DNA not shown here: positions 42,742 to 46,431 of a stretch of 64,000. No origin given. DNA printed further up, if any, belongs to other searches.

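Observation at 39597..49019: A 9.4-kb array of four giant K/E-rich ORFs carrying enzyme domains: candidate capsid-packaged, injected effector (polyvalent protein) block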

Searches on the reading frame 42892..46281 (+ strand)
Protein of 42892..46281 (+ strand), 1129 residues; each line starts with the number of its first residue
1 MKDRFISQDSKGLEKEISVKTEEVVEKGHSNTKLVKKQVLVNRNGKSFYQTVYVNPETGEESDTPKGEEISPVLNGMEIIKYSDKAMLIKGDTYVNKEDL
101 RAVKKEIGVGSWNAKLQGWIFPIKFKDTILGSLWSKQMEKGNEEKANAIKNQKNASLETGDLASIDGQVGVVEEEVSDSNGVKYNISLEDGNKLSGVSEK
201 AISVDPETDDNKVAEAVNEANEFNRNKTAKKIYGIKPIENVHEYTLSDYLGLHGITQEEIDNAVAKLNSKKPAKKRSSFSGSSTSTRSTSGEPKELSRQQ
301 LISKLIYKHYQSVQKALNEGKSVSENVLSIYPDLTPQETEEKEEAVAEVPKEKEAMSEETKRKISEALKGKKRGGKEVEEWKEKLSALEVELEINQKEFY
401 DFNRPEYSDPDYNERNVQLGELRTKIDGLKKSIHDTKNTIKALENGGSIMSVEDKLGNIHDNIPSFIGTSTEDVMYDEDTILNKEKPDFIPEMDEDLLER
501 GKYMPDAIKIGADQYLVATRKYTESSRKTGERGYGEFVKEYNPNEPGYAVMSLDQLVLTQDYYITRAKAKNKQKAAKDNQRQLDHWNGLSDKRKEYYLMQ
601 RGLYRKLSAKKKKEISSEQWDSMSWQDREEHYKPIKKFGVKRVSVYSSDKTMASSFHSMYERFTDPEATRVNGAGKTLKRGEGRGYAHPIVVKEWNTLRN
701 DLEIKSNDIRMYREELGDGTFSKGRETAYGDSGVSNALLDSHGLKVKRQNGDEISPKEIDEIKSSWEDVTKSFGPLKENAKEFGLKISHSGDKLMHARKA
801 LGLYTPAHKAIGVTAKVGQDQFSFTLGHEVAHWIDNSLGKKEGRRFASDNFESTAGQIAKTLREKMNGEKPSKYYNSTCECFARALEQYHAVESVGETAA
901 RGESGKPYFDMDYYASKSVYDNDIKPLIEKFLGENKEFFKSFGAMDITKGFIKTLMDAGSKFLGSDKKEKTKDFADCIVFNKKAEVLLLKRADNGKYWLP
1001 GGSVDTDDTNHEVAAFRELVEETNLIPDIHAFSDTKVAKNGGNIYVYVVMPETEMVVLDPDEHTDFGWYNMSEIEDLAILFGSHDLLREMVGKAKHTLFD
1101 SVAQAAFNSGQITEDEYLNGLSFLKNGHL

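Call 4: search_protein_families(library=pfam, proteins=[window:42892-46281:+], max_evalue=0.1)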
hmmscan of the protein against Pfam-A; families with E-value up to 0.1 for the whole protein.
window:42892-46281:+ (1129 aa): 4 families
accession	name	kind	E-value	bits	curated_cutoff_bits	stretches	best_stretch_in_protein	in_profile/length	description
PF00293.34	NUDIX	-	4.6e-13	49.8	21.1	1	975-1075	6-119/134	NUDIX domain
PF07460.16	NUMOD3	-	0.00033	21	20.4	1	356-372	4-20/37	NUMOD3 motif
PF22327.2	Nudt16-like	-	0.012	16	27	1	980-1036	19-74/161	U8 snoRNA-decapping enzyme-like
PF20573.4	DUF6782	-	0.038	13.7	27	1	750-833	22-101/241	Putative metallopeptidase family (DUF6782)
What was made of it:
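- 43957..44007 (+): NUMOD3-like motif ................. (aa 356-372). It is nearly invariant in the O3 family and is a candidate DNA-binding element. Pfam NUMOD3, E 3e-4, 21 bits against a cut-off of 20.4 (call 4).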

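Call 5: search_protein_families(library=phrogs, proteins=[window:42892-46281:+], max_evalue=0.01)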
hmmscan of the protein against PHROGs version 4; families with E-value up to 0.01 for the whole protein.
window:42892-46281:+ (1129 aa): 4 families
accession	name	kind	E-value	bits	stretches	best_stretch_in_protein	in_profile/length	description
phrog_22901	-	unknown function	5.2e-61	207.3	2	694-941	1136-1375/1394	-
phrog_1198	-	other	6.5e-13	50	1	964-1088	30-164/253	MutT/NUDIX hydrolase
phrog_6216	-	unknown function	6.9e-07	29.3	1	973-1075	2-99/545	-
phrog_10313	-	other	1.1e-05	26.3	1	967-1039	6-82/159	nudix hydrolase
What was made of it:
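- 45814..46116 (+): NUDIX hydrolase domain of O3 (aa 975-1075). The R-E-x2-E-E part of the Nudix box is present. Pfam NUDIX 4.6e-13 (call 4). phrog_1198 (call 5).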

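Call 14: search_solved_structures(query=window:42892-46281:+, max_evalue=1)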
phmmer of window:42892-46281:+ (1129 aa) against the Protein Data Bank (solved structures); distinct sequences matched with E-value up to 1: 22.
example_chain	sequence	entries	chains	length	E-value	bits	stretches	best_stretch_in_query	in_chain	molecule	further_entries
5cfi_A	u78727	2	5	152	0.0029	19.2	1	983-1089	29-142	BIS(5'-nucleosyl)-tetraphosphatase (Diadenosine tetraphosphatase), putative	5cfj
3q1p_A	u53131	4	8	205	0.0034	18.9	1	950-1094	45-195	Phosphohydrolase (MutT/nudix family protein)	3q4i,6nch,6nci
2azw_A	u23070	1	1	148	0.0034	18.9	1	973-1031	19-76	MutT/nudix family protein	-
7aut_A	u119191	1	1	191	0.0065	18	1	976-1090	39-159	Diphosphoinositol polyphosphate phosphohydrolase DDP1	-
4kyx_A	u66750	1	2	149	0.0089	17.5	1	977-1073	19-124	ADP-ribose pyrophosphatase MutT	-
3i9x_A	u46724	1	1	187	0.0099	17.4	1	992-1090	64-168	mutT/nudix family protein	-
7aui_A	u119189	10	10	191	0.012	17.1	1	976-1090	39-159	Diphosphoinositol polyphosphate phosphohydrolase DDP1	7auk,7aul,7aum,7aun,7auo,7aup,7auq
3grn_A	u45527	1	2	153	0.013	17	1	977-1074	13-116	MutT related protein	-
7auj_A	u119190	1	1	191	0.031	15.7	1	976-1090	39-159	Diphosphoinositol polyphosphate phosphohydrolase DDP1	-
7auu_A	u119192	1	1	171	0.055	14.9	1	976-1032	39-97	Diphosphoinositol polyphosphate phosphohydrolase DDP1,Diphosphoinositol polyphosphate phos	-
9t48_A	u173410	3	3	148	0.27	12.6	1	972-1054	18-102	Diphosphoinositol polyphosphate phosphohydrolase 1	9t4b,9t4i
9t4d_A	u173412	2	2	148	0.35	12.3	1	972-1054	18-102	Diphosphoinositol polyphosphate phosphohydrolase 1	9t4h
1vc8_A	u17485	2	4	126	0.39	12.1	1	976-1073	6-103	Ndx1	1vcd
6pck_A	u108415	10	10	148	0.42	12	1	972-1054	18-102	Diphosphoinositol polyphosphate phosphohydrolase 1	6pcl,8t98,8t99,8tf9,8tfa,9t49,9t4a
9t4c_A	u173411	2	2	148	0.47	11.8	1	972-1054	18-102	Diphosphoinositol polyphosphate phosphohydrolase 1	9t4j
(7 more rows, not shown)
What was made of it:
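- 45814..46116 (+): PDB Nudix hits (call 14).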

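Call 19: find_homologous_proteins(query=window:42892-46281:+, max_evalue=0.00001)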
Query window:42892-46281:+ (1129 aa): 31 proteins with E <= 0.00001 among 8000 candidates.
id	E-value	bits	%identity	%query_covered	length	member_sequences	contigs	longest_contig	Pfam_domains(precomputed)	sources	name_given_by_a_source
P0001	0.0e+0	2530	100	100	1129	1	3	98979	PF00293.35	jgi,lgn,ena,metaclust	metaclust:\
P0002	5.8e-276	937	51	82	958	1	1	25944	-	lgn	-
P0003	5.2e-257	874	47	82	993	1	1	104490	-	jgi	jgi:hypothetical protein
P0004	1.9e-256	872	47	83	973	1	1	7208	-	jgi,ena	-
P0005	2.5e-255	869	47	83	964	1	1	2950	-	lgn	-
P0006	2.8e-255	869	46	81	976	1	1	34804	-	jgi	jgi:hypothetical protein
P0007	4.0e-255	868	47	81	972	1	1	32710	-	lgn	-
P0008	4.7e-248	845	52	30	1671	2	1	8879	PF18905.6,PF18760.8,PF00293.35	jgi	-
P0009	2.8e-246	839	46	81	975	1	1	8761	-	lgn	-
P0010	1.7e-245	836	46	81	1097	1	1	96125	-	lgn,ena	-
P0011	2.5e-243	829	46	82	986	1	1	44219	-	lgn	-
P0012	1.4e-237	810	46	81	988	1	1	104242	-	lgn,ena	-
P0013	1.7e-236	806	44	81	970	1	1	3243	-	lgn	-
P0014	1.7e-231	790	46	78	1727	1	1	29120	PF20106.5,PF18823.7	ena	-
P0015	2.5e-230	786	44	81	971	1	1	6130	-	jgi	-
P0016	2.9e-227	776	44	82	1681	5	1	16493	PF00293.35,PF13563.13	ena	-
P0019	9.1e-190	652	40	81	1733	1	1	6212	PF18762.8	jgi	jgi:preprotein translocase subunit YajC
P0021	2.8e-172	594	40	83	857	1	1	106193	-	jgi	jgi:hypothetical protein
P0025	4.5e-164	567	39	48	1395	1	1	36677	PF18760.8,PF00293.35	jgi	jgi:ADP-ribose pyrophosphatase YjhB (NUDIX family)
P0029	2.5e-141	491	38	82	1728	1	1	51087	PF20106.5,PF18823.7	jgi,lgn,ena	-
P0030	3.7e-133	464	35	81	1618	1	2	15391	PF18760.8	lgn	-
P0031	3.1e-123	431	36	83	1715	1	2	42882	-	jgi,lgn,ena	jgi:hypothetical protein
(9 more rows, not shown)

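Call 20: find_encoding_contigs(protein=P0001, flank=10000, max_places=3)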
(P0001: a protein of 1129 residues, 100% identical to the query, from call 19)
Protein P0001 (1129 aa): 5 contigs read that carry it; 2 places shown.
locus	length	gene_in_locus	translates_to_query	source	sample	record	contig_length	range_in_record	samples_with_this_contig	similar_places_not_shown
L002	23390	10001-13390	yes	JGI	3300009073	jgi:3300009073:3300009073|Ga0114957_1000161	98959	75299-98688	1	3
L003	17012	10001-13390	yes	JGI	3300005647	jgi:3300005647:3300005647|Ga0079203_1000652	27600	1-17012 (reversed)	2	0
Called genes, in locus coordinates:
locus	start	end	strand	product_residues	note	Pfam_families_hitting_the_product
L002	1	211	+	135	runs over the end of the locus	-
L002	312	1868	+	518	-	-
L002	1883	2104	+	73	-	-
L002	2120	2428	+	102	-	-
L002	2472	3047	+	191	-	-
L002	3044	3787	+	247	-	PF00535:Glycos_transf_2 (faint)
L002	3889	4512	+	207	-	-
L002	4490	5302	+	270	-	PF01541:GIY-YIG, PF19835:SegE_GIY-YIG (weak), PF07460:NUMOD3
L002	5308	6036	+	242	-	PF11380:Stealth_CR2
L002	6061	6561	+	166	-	PF08291:Peptidase_M15_3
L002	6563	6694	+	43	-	-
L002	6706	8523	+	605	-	-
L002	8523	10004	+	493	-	PF03496:ADPrib_exo_Tox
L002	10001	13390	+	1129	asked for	PF00293:NUDIX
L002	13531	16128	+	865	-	-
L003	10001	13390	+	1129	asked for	PF00293:NUDIX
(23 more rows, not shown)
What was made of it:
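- Non-structural genes (glycosyltransferase-like genes, a GIY-YIG endonuclease and the endolysin) also lie in this late region (call 20).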

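Call 21: find_encoding_contigs(protein=P0003, flank=10000, max_places=2)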
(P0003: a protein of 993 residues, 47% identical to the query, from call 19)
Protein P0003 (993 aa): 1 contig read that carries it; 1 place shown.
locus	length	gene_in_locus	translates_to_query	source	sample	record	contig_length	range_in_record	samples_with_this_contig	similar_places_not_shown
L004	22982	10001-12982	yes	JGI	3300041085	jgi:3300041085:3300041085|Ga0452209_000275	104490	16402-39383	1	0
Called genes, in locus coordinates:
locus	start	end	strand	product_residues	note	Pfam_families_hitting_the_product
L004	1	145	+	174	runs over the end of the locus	-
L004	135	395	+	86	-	-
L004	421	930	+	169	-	-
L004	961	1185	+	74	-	-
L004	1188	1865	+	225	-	PF00929:RNase_T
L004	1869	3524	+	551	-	PF17289:Terminase_6C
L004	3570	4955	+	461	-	-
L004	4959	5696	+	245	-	PF01555:N6_N4_Mtase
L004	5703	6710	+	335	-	-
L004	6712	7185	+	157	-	-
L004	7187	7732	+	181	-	PF07463:NUMOD4, PF13392:HNH_3 (weak), PF00847:AP2 (weak)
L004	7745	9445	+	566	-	-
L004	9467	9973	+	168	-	PF00692:dUTPase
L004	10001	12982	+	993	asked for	-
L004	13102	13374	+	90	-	-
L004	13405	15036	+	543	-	PF13708:DUF4942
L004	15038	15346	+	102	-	-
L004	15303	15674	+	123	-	-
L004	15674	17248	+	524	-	PF02811:PHP, PF07733:DNA_pol3_alpha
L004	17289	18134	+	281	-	-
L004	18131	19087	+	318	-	PF01555:N6_N4_Mtase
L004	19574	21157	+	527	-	PF17657:DNA_pol3_finger, PF14579:HHH_6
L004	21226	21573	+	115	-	-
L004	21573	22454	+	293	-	-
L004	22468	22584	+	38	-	-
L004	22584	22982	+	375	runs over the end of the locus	PF00709:Adenylsucc_synt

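Call 24: search_dna_similar(query=window:42892-46281:+, collection=phages, mode=protein, max_rows=30, max_evalue=0.001)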
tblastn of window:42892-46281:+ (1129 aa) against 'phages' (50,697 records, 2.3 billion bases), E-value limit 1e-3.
Records with a match: 4; places in all: 4; records where one place covers at least 80% of the query: 0.
Best place of each record, by identity: <60% 4.
By first word of the organism name: Leptospira 3; Chryseobacterium 1.
By host as written in the record: Homo sapiens 2; Leptospira inadai M34/99 serogroup Lyme 1; Chryseobacterium sp. MA9 1.
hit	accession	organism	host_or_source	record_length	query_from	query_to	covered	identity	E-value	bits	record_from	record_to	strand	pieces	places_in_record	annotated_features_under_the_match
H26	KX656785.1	Leptospira phage Lin_34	Leptospira inadai M34/99 serogroup Lyme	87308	474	941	41%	34.4%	3e-55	218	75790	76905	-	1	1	record has no annotation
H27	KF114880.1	Leptospira phage vB_LinZ_10-LE1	Homo sapiens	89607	474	941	41%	34.4%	3e-55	218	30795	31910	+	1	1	hypothetical protein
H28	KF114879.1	Leptospira phage vB_LbrZ_5399-LE1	Homo sapiens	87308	633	941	27%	42.3%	2e-51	205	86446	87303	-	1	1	hypothetical protein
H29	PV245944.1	Chryseobacterium phage MA9V-3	Chryseobacterium sp. MA9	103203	972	1120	13%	27.3%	2e-8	65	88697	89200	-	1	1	hypothetical protein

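Call 26: search_protein_families(library=ncbifam, proteins=[window:42892-46281:+], max_evalue=0.1)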
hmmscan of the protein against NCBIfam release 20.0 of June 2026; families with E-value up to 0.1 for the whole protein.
window:42892-46281:+ (1129 aa): 11 families
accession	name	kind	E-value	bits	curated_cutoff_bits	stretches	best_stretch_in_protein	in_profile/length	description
NF006961.0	PRK09438.1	equivalog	7.5e-10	38.5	103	1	974-1025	10-61/151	dihydroneopterin triphosphate diphosphatase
NF001937.0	PRK00714.1-4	equivalog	0.00087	18.9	139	1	977-1028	13-63/161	RNA pyrophosphohydrolase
NF045487.1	ASRP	equivalog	0.0014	17.3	300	1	308-444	139-274/593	archaea-specific SMC-related protein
TIGR02705.1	nudix_YtkD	equivalog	0.0025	17.4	154.4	1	966-1040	16-90/156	RNA deprotection pyrophosphohydrolase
NF001935.0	PRK00714.1-2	equivalog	0.0034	16.9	259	1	977-1028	13-63/183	RNA pyrophosphohydrolase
NF001938.0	PRK00714.1-5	equivalog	0.0035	16.7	116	1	977-1025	18-74/172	RNA pyrophosphohydrolase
NF001934.0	PRK00714.1-1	equivalog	0.0064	15.9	241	1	977-1026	13-61/176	RNA pyrophosphohydrolase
TIGR00586.1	mutt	equivalog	0.0076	16.3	97.9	1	970-1027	3-63/129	8-oxo-dGTP diphosphatase MutT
NF007980.0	PRK10707.1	equivalog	0.044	13.4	134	1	985-1028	45-93/192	CoA pyrophosphatase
NF052459.1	OxoGTPPhMutT1Mycb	equivalog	0.051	12.7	475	0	982-1024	16-57/292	8-oxo-(d)GTP phosphatase MutT1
NF041295.1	dynobact_RiPP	equivalog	0.068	13.5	40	0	735-761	3-29/48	dynobactin A family peptide antibiotic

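Call 29: search_protein_families(library=pfam, proteins=[P0008, P0014, P0016, P0019, P0025, P0030], max_evalue=0.001)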
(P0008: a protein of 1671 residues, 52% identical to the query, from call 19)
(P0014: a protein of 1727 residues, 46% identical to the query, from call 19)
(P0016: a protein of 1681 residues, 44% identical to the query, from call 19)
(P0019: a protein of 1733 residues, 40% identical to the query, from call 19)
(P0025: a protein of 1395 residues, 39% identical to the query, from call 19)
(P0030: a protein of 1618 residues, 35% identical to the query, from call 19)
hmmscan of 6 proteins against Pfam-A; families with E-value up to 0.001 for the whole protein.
P0008 (1671 aa): 4 families
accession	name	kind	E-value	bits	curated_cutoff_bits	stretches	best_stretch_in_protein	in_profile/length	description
PF18760.7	ART-PolyVal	-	5.2e-27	95.8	31.2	1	476-611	1-140/140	ADP-Ribosyltransferase in polyvalent proteins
PF00293.34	NUDIX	-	5e-18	65.8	21.1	1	180-283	8-120/134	NUDIX domain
PF18905.5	DUF5661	-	1.5e-10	41.7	27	1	1613-1670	2-64/65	Protein of unknown function (DUF5661)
PF14815.12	NUDIX_4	-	0.00023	21.3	35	1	180-293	3-110/113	NUDIX domain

P0014 (1727 aa): 2 families
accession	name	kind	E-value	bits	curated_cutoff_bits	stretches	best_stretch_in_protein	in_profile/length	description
PF18823.6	InPase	-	7.5e-47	159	26.8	1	249-383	1-135/135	Inorganic Pyrophosphatase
PF20106.4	DUF6496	-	5.5e-08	33.5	24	1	193-235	3-47/58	Family of unknown function (DUF6496)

P0016 (1681 aa): 3 families
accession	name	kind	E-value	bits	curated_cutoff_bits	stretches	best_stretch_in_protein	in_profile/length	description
PF00293.34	NUDIX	-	1.8e-18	67.3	21.1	1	24-138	6-131/134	NUDIX domain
PF13563.12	2_5_RNA_ligase2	-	6.4e-09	36.5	27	1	182-281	25-129/152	2'-5' RNA ligase superfamily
PF14815.12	NUDIX_4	-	0.00024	21.3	35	1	26-129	3-102/113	NUDIX domain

P0019 (1733 aa): 1 family
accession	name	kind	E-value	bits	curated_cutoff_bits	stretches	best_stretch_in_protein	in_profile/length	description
PF18762.7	Kinase-PolyVal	-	3.1e-26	92.7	27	1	440-597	4-158/160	Serine/Threonine/Tyrosine Kinase found in polyvalent proteins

P0025 (1395 aa): 2 families
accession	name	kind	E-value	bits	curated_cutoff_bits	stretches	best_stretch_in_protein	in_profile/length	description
PF00293.34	NUDIX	-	1.3e-19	70.9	21.1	1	56-161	9-119/134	NUDIX domain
PF18760.7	ART-PolyVal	-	4.6e-16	60.3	31.2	1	1121-1240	1-140/140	ADP-Ribosyltransferase in polyvalent proteins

P0030 (1618 aa): 1 family
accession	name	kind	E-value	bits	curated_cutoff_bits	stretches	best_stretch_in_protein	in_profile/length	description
PF18760.7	ART-PolyVal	-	2.1e-22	80.8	31.2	2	1361-1449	1-86/140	ADP-Ribosyltransferase in polyvalent proteins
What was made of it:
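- Larger homologues carry ART-PolyVal, InPase, Kinase-PolyVal, 2H and NUDIX (call 29). The accessory domains swap freely among homologues (call 29), which is typical of effectors. Family members are fused to domains typical of packaged polyvalent proteins (call 29).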

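Call 33: find_encoding_contigs(protein=P0029, flank=10000, max_places=1)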
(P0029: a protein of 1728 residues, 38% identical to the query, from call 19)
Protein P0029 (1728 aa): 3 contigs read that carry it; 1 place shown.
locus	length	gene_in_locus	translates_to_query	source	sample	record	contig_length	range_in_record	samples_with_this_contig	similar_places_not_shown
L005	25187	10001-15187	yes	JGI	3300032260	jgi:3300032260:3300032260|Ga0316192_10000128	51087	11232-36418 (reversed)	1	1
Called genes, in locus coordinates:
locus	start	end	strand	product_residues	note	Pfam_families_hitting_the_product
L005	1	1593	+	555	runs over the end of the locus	PF04860:Phage_portal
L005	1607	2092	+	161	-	-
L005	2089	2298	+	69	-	-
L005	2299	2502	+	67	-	-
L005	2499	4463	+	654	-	PF14890:Intein_splicing, PF04480:DUF559 (weak), PF18741:MTES_1575 (weak)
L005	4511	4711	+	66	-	-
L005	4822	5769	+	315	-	-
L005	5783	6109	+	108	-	-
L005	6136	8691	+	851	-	PF01095:Pectinesterase (weak)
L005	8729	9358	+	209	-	-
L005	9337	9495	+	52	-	-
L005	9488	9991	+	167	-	-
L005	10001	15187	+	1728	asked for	PF20106:DUF6496 (weak), PF18823:InPase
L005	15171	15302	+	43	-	-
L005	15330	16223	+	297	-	PF07460:NUMOD3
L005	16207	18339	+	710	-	-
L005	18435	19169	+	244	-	-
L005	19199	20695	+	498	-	-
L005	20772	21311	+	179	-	-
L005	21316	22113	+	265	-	-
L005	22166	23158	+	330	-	-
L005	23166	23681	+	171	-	-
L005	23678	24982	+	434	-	-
